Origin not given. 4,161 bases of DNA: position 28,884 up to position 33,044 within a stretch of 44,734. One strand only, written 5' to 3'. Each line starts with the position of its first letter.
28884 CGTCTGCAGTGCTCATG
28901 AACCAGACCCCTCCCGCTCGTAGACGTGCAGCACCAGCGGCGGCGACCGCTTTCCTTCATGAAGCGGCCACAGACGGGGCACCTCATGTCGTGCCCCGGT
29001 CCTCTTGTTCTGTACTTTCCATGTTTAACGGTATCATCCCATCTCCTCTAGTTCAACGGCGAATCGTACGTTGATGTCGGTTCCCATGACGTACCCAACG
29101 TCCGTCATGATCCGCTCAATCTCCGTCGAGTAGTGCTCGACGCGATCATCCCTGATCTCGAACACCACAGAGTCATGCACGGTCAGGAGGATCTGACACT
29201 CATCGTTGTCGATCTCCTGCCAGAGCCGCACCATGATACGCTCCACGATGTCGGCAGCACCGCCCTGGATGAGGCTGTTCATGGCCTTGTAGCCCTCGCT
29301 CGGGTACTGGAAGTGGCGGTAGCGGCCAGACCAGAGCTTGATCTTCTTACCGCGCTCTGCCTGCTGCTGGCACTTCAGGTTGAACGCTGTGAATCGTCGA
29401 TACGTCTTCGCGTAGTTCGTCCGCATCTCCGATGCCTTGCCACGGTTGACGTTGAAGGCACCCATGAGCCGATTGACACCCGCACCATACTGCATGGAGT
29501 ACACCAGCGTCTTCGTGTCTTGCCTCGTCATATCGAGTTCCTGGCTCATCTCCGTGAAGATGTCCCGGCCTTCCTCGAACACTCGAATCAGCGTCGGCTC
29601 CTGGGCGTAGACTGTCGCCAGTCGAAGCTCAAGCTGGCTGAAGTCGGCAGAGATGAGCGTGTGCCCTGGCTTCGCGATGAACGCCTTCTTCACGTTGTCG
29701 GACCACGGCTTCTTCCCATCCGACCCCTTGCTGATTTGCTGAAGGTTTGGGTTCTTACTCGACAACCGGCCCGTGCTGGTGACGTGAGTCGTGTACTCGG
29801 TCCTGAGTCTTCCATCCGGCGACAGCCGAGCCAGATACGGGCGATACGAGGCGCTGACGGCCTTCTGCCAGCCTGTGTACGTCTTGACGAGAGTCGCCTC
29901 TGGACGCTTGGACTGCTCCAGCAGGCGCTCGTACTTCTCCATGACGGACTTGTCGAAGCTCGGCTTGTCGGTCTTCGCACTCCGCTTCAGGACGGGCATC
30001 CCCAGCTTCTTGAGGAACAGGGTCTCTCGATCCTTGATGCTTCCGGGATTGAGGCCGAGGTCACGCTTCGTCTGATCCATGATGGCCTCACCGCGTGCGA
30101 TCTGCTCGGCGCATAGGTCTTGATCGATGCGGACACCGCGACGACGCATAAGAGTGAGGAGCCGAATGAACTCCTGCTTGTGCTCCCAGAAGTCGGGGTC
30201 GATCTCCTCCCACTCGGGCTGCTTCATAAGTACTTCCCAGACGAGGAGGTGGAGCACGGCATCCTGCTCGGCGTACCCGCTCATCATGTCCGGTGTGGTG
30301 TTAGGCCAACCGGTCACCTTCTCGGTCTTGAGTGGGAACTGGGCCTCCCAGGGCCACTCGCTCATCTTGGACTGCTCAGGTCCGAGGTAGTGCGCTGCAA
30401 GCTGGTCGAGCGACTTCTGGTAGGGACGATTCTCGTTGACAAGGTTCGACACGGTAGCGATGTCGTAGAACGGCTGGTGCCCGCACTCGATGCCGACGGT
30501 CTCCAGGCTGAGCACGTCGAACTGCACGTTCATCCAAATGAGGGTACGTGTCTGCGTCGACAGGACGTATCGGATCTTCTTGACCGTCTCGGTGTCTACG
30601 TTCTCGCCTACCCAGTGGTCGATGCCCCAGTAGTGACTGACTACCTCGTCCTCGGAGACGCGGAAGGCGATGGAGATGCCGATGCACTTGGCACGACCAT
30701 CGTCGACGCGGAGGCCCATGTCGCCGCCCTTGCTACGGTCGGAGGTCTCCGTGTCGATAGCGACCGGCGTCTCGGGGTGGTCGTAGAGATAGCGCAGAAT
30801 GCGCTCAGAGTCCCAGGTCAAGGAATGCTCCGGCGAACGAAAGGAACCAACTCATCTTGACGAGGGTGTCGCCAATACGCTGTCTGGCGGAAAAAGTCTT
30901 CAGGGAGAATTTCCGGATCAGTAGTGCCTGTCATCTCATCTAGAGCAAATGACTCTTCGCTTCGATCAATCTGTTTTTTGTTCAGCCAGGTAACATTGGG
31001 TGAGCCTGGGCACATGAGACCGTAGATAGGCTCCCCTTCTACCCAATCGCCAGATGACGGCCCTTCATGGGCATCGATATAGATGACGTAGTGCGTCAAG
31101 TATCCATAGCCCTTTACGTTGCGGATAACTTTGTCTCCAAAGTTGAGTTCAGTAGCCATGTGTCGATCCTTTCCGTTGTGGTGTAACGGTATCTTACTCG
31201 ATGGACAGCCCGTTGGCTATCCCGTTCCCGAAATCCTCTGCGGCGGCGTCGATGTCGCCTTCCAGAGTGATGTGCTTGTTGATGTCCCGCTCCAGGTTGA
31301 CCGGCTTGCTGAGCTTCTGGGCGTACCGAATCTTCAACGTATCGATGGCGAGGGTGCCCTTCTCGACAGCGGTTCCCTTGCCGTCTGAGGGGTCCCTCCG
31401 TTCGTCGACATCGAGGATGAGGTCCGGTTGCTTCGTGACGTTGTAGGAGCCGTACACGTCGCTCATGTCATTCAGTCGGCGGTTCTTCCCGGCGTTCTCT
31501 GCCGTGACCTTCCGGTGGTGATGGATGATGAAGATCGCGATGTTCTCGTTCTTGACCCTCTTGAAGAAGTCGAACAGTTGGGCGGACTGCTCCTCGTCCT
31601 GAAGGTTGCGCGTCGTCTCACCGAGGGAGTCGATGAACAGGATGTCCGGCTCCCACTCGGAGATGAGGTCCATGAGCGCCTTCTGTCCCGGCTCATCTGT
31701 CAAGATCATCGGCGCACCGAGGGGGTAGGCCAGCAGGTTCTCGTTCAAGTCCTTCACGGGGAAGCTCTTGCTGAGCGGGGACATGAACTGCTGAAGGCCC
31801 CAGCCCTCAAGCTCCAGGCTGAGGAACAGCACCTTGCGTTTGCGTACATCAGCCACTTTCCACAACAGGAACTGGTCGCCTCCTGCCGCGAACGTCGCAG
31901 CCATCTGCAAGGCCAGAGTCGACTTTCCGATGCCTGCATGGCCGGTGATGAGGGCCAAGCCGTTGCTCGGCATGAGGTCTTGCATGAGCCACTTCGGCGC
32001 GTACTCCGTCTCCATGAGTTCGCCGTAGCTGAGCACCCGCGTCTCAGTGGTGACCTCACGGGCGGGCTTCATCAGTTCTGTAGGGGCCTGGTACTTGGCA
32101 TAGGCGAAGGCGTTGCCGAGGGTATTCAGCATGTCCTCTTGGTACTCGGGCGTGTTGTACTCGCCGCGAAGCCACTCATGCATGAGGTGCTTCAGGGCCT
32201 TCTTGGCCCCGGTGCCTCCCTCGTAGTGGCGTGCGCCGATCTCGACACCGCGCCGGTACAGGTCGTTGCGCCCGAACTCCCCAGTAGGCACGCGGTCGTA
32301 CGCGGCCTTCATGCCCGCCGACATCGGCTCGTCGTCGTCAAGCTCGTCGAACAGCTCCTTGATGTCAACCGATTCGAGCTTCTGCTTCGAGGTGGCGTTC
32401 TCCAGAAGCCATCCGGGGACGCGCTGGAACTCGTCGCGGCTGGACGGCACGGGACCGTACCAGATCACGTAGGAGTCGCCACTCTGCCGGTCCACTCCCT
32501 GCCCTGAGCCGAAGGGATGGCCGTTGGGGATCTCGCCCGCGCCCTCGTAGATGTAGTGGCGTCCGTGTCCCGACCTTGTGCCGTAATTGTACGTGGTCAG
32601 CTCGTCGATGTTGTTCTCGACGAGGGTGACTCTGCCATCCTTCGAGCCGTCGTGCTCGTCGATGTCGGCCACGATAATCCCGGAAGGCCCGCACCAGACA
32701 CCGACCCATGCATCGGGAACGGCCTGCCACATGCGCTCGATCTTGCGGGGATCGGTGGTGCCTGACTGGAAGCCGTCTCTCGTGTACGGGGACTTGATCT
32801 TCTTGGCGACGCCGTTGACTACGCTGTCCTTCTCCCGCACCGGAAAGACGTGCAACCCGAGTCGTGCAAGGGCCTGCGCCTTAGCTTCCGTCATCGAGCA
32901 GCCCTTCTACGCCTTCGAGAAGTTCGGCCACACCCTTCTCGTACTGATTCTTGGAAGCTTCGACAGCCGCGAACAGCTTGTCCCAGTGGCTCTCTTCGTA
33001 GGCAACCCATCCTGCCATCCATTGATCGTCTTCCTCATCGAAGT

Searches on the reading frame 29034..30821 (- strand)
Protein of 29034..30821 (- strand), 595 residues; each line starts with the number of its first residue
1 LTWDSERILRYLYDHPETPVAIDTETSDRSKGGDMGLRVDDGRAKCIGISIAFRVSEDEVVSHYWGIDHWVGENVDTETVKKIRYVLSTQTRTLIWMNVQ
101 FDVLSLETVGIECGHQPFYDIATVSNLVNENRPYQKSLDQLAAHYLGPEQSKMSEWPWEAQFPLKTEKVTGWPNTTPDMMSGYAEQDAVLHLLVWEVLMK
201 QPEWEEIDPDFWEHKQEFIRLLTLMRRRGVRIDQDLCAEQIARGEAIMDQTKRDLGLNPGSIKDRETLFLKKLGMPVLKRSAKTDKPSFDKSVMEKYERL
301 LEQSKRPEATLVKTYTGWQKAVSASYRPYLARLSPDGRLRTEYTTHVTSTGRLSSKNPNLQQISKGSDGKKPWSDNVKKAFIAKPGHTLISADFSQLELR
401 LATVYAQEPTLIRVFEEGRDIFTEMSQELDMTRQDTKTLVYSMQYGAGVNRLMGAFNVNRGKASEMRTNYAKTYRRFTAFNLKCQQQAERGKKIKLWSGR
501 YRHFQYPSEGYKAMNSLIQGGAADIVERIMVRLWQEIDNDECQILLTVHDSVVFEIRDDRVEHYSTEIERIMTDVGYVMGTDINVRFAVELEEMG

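Call 10: search_protein_families(library=pfam, proteins=[window:29034-30821:-], max_evalue=0.01)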
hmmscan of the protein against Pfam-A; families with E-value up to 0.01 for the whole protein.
window:29034-30821:- (595 aa): 2 families
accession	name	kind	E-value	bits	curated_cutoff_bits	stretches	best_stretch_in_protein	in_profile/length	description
PF00476.26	DNA_pol_A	-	9.5e-63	212.8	34.3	1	256-590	29-372/381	DNA polymerase family A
PF01612.26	DNA_pol_A_exo1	-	4.2e-07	30.4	23.6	1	6-201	11-171/173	3'-5' exonuclease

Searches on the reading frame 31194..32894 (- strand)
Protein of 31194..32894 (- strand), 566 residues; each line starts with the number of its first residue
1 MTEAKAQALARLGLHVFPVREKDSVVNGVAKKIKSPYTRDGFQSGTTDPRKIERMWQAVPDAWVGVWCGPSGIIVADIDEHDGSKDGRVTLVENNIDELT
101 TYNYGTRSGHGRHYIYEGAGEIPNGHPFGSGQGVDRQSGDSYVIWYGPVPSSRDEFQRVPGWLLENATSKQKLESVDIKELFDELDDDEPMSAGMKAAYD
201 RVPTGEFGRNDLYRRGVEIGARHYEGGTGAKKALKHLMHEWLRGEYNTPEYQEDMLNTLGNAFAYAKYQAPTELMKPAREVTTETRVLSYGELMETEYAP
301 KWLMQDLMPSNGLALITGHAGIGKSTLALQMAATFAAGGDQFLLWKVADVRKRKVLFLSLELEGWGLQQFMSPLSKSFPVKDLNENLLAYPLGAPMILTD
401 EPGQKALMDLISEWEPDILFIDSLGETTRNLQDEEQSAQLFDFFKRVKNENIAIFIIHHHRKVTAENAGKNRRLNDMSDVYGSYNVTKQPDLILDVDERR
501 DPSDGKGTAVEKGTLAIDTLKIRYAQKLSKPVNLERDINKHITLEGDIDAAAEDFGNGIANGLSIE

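Call 10: search_protein_families(library=pfam, proteins=[window:31194-32894:-], max_evalue=0.01)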
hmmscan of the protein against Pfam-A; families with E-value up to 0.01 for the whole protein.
window:31194-32894:- (566 aa): 6 families
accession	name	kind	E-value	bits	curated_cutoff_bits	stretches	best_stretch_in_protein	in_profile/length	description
PF13481.12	AAA_25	-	2.7e-18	66.8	27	1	288-464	10-194/195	AAA domain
PF09250.16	Prim-Pol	-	1.7e-16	61.5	22.8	1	6-147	1-134/158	Bifunctional DNA primase/polymerase, N-terminal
PF20720.3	nSTAND3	-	2e-08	34.5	27.2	1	306-343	12-49/155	Novel STAND NTPase 3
PF06745.19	ATPase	-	0.00016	21.5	26.6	1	308-467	16-170/231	KaiC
PF00004.35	AAA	-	0.0019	19.1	21.2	1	315-456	2-105/131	ATPase family associated with various cellular activities (AAA)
PF13191.12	AAA_16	-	0.0059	17.6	32.6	0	311-338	24-51/167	AAA ATPase domain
